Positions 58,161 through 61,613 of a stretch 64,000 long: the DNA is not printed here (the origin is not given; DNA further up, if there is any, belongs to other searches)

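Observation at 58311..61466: Cyanophycin synthetase with an in-frame C-terminal SET/post-SET methyltransferase domain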

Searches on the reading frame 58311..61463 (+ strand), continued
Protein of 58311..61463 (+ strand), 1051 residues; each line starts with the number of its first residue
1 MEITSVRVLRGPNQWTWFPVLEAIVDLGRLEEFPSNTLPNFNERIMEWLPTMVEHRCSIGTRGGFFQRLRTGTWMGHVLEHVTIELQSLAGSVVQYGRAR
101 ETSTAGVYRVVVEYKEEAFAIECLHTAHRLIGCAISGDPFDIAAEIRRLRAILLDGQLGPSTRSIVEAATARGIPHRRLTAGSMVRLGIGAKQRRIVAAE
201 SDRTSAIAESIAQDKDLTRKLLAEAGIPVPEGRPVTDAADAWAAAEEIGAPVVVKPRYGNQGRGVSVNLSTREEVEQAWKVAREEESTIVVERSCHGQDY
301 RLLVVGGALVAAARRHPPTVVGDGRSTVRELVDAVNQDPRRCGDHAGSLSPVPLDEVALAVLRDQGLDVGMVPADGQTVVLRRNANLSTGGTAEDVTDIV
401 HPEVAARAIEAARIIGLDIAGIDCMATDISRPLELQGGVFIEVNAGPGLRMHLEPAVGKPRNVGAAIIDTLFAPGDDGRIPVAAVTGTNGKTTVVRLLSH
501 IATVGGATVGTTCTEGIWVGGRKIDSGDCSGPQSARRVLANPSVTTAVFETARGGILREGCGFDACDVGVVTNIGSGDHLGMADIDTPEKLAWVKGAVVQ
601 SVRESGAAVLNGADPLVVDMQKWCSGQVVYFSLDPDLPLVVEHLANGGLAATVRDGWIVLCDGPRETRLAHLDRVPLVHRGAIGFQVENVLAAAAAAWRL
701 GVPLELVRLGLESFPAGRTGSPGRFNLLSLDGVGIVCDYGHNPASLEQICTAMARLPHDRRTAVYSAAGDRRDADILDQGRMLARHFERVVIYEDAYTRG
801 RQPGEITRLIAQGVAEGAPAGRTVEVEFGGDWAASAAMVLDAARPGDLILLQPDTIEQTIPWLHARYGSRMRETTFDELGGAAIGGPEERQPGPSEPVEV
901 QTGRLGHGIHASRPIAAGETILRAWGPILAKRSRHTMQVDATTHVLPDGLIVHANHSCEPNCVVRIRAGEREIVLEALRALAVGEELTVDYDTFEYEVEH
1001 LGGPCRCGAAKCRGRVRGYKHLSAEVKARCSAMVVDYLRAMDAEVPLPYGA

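Call 38: find_encoding_contigs(protein=P0174, flank=8000, max_places=2)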
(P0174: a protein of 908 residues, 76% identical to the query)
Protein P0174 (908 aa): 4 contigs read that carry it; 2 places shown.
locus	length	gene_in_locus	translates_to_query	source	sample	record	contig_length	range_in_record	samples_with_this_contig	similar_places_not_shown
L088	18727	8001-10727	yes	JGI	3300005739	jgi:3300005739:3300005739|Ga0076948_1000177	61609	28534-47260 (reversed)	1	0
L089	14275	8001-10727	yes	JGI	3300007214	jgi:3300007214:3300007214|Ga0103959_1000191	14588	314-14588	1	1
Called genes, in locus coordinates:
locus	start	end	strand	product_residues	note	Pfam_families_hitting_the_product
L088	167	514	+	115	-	-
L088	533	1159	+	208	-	-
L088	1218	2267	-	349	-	PF13371:TPR_9 (faint), PF13411:MerR_1 (weak), PF13432:TPR_16 (weak), PF14559:TPR_19 (weak), PF13424:TPR_12 (weak), PF14559:TPR_19, PF13432:TPR_16 (weak), PF14559:TPR_19 (weak), +7 more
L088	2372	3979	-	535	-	-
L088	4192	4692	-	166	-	PF08909:DUF1854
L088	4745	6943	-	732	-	PF00664:ABC_membrane, PF00005:ABC_tran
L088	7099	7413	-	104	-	-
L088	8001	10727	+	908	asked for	PF18921:Cyanophycin_syn, PF02222:ATP-grasp (weak), PF02786:CPSase_L_D2 (weak), PF08443:RimK, PF13549:ATP-grasp_5 (weak), PF08245:Mur_ligase_M, PF02875:Mur_ligase_C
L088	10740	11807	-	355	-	PF02470:MlaD, PF28544:Helical_needle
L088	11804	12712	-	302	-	PF00005:ABC_tran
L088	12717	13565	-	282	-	PF02405:MlaE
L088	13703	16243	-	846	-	PF02861:Clp_N, PF02861:Clp_N, PF00004:AAA, PF17871:AAA_lid_9, PF02151:UVR, PF00158:Sigma54_activat, PF07724:AAA_2, PF00004:AAA, +10 more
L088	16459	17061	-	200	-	-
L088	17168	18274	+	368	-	PF17792:ThiD2, PF02581:TMP-TENI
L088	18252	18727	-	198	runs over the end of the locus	PF00578:AhpC-TSA, PF08534:Redoxin, PF13098:Thioredoxin_2 (faint), PF13905:Thioredoxin_8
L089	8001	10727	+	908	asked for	PF18921:Cyanophycin_syn, PF02222:ATP-grasp (weak), PF02786:CPSase_L_D2 (weak), PF08443:RimK, PF13549:ATP-grasp_5 (weak), PF08245:Mur_ligase_M, PF02875:Mur_ligase_C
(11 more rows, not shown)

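Call 39: find_encoding_contigs(protein=P0181, flank=8000, max_places=2)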
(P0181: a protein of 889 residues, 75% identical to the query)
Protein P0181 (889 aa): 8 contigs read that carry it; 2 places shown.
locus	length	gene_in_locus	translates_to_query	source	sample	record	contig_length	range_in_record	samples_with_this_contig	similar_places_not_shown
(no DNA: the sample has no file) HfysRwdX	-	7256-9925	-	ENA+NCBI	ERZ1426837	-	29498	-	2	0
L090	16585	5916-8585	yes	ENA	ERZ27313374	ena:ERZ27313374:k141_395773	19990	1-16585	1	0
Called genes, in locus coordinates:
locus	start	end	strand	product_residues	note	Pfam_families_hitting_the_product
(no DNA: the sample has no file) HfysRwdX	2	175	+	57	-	?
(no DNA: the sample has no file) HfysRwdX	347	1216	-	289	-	-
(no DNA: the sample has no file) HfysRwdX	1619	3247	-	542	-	-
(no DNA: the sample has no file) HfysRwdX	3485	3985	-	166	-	PF08909:DUF1854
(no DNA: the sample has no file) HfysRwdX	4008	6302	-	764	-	PF00664:ABC_membrane, PF00005:ABC_tran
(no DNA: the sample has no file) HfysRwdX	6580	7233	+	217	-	-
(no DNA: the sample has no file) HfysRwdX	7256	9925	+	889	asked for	PF18921:Cyanophycin_syn, PF02222:ATP-grasp (weak), PF02786:CPSase_L_D2 (weak), PF08443:RimK (weak), PF13549:ATP-grasp_5 (faint), PF08245:Mur_ligase_M, PF02875:Mur_ligase_C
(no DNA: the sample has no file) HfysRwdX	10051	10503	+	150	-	-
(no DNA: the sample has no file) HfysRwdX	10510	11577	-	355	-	PF02470:MlaD, PF28544:Helical_needle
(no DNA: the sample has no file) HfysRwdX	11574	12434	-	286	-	PF00005:ABC_tran, PF13304:AAA_21 (faint)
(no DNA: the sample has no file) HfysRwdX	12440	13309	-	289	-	PF02405:MlaE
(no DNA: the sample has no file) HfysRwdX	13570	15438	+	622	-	PF00535:Glycos_transf_2, PF10111:Glyco_tranf_2_2 (faint), PF13632:Glyco_trans_2_3 (faint), PF00535:Glycos_transf_2, PF13641:Glyco_tranf_2_3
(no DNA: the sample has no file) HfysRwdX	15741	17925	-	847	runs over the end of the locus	PF02861:Clp_N, PF02861:Clp_N, PF00004:AAA, PF17871:AAA_lid_9, PF02151:UVR, PF00158:Sigma54_activat, PF00004:AAA, PF07724:AAA_2, +9 more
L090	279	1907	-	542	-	-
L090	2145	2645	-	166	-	PF08909:DUF1854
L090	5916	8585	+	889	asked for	PF18921:Cyanophycin_syn, PF02222:ATP-grasp (weak), PF02786:CPSase_L_D2 (weak), PF08443:RimK (weak), PF13549:ATP-grasp_5 (faint), PF08245:Mur_ligase_M, PF02875:Mur_ligase_C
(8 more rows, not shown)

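Call 57: predict_structure(alignment_id=A3)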
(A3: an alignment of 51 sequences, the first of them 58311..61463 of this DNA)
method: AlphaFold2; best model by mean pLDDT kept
length: 1051 residues; sequences in the alignment: 51
mean_pLDDT: 72.3   pTM: 0.47
mean pLDDT of the five models: 72.3, 69.0, 64.0, 60.1, 59.4
residues with pLDDT >= 90: 229; 70-90: 442; 50-70: 188; < 50: 192
segments of 3 or more residues with pLDDT < 50: 56-63, 154-162, 177-208, 259-265, 342-349, 447-460, 488-492, 499-563, 575-579, 581-585, 714-723, 796-798, 881-889, 1044-1051
pLDDT, mean of each block of 10 residues (from residue 1): 86 69 93 90 92 53 67 91 90 81 91 84 96 95 85 50 58 52 28 26 38 69 84 85 86 70 54 84 76 81 81 81 94 72 37 73 88 93 63 77 93 76 88 88 57 38 67 58 57 50 40 39 36 32 29 30 62 55 50 71 85 80 88 91 93 90 89 64 68 84 70 43 63 80 70 78 81 80 92 65 82 89 83 90 88 72 85 69 35 74 75 92 82 75 80 87 83 90 92 79 73 84 77 74 48 35
secondary structure, 60 per line:
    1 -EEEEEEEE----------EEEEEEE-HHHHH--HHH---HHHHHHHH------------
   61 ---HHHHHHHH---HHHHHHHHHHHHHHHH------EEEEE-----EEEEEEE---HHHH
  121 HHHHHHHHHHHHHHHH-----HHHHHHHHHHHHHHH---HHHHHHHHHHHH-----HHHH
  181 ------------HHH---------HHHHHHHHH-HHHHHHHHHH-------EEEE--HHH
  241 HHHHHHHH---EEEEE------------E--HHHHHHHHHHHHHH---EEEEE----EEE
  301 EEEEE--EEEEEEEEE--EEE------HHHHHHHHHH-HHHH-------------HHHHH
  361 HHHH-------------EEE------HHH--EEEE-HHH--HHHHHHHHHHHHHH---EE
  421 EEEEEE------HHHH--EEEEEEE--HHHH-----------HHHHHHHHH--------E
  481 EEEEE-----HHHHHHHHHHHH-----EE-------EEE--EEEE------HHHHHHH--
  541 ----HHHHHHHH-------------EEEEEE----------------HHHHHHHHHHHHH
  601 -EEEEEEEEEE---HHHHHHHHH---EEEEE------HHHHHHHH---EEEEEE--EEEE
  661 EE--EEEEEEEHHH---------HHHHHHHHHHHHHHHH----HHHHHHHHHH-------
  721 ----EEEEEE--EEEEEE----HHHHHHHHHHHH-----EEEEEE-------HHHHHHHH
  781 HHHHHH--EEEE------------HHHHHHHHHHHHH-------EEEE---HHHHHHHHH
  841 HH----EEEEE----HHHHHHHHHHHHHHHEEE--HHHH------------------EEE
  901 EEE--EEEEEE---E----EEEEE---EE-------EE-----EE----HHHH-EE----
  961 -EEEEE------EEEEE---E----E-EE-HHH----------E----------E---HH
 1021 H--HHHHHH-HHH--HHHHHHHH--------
elements in order (helices of 4 or more, strands of 3 or more residues): E2-9 E20-26 H28-32 H41-48 H64-71 H75-90 E97-101 E107-113 H117-136 H142-156 H160-171 H177-180 H205-213 H215-224 E232-235 H238-248 E252-256 H272-285 E289-293 E298-305 E308-316 E319-321 H328-337 H339-342 H356-364 E378-380 E392-395 H402-415 E419-426 H433-436 E439-445 H448-451 H463-471 E480-485 H491-502 E517-519 E522-525 H532-538 H545-552 E566-571 H588-600 E602-611 H615-623 E627-631 H638-645 E649-654 E657-662 E665-671 H684-699 H704-713 E725-730 E733-738 H743-754 E760-765 H773-786 E789-792 H805-817 E825-828 H832-842 E847-851 H856-870 E871-873 H876-879 E898-903 E906-911 E920-924 H950-953 E962-966 E973-977 H1024-1029 H1036-1043
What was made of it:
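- The full-length model gives no docking pose, pTM 0.47 (call 57). A flexible tether suits action in cis or trans on a large complex (call 57).
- Tried and rejected: The full-length AF2 model, run to see where SET docks, gave pTM 0.47 with a disordered linker, so it is uninformative (call 57).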

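Call 59: search_solved_structures(query=window:58311-60950:+, max_evalue=1e-50, show_alignments=1)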
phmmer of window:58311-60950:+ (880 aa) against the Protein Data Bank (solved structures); distinct sequences matched with E-value up to 1e-50: 7.
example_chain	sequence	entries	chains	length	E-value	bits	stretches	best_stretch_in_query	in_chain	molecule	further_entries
7wac_A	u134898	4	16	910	3.7e-209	700.3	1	1-867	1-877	Cyanophycin synthase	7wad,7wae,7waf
7lg5_A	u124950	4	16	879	3e-208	697.3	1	2-865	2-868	Cyanophycin synthase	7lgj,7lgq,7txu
7txv_A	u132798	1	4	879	7.1e-208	696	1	2-865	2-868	Cyanophycin synthase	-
7lgm_A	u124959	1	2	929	6.8e-166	557.2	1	1-856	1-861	Cyanophycin synthase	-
7lgn_A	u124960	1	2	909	2.2e-159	535.6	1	76-851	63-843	Cyanophycin synthase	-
8fxh_A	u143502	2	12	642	1.7e-63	218.4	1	133-566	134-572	RimK domain-containing protein ATP-grasp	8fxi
7ta5_A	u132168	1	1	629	6e-60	206.6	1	158-521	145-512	Glutathione synthase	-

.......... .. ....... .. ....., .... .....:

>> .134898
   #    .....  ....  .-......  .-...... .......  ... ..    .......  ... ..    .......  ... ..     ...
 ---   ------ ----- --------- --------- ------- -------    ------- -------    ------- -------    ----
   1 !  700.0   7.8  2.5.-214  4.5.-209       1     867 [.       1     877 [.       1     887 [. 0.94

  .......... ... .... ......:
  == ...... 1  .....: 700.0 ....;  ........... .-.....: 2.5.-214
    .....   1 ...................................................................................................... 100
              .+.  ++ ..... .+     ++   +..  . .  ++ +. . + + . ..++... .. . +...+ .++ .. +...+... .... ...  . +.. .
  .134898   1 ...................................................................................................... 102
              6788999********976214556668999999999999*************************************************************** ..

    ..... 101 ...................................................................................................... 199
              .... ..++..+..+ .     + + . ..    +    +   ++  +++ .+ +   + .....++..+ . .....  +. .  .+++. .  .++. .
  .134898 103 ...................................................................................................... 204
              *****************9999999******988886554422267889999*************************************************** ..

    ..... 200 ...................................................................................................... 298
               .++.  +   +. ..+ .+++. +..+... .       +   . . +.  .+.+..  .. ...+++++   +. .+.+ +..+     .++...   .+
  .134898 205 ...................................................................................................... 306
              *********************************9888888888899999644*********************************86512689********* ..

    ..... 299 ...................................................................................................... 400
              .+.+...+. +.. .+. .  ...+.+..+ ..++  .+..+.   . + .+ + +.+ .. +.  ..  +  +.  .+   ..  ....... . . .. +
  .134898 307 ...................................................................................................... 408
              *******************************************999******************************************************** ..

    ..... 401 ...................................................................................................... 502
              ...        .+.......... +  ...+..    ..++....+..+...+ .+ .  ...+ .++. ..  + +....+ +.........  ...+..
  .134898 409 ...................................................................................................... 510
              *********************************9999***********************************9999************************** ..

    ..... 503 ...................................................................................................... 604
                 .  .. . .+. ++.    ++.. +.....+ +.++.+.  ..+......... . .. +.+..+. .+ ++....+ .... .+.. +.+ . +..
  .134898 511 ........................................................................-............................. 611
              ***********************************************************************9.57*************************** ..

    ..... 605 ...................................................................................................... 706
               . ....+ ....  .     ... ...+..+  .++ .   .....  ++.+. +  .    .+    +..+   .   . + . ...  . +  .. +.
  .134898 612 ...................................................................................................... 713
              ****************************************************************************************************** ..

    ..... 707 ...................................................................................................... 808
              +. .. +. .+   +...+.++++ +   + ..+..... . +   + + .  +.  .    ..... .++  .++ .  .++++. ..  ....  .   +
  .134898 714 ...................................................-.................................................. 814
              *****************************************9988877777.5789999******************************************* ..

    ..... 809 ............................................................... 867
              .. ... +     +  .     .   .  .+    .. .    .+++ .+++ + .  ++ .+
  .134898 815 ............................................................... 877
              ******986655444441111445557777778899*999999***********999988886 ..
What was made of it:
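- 58311..61466 (+): cphA-SET fusion gene, 1051 codons plus TGA. Residue 1 aligns to residue 1 of TeCphA1 (call 59), so the start codon is right.
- Closest known: Cyanophycin synthetase 1. Same: Residues 1-867 align end to end (700 and 697 bits, call 59).
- Checked: That confirms canonical CphA1 ends where the linker starts, as does the alignment to TeCphA1 7wac, which ends at residue 867 (call 59).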
